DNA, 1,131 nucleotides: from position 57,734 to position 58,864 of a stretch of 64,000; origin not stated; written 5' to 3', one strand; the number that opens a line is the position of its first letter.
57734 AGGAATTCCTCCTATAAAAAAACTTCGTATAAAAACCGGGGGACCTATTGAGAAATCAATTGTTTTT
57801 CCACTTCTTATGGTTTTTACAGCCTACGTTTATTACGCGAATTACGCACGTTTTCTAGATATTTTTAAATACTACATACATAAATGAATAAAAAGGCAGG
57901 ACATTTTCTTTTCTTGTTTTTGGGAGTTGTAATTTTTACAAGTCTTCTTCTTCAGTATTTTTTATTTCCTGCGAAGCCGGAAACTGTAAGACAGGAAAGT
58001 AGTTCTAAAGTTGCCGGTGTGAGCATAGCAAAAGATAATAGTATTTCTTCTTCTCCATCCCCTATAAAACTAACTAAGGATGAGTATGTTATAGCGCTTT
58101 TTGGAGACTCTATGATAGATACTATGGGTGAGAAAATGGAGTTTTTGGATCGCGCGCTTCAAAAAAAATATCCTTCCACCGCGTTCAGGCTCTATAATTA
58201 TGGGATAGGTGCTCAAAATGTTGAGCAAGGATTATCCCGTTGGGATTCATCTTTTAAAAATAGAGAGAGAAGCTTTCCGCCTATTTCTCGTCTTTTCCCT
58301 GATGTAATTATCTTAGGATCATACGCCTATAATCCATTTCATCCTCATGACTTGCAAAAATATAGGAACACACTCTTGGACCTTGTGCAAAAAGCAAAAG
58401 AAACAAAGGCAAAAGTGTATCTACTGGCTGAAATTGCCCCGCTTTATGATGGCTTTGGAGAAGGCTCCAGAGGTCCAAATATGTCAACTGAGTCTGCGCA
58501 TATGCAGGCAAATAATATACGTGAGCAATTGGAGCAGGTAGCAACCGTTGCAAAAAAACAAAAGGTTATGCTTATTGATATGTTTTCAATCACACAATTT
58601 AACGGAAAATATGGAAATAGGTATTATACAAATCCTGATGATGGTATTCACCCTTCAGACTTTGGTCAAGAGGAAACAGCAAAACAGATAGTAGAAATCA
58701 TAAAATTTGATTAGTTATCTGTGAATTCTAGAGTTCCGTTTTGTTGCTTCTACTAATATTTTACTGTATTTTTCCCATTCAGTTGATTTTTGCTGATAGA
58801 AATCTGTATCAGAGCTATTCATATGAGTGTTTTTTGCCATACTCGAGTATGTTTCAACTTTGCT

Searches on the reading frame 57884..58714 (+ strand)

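Call 72: search_protein_families(library=pfam, proteins=[window:57884-58714:+], max_evalue=0.0001)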
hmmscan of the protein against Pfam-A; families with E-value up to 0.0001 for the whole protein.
window:57884-58714:+ (276 aa): 2 families
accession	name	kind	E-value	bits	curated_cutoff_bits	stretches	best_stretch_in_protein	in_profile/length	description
PF13472.12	Lipase_GDSL_2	-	2.5e-08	35.1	32.9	1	73-263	2-177/178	GDSL-like Lipase/Acylhydrolase family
PF00657.28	Lipase_GDSL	-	3.1e-06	27.9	23.6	1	70-269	1-208/208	GDSL-like Lipase/Acylhydrolase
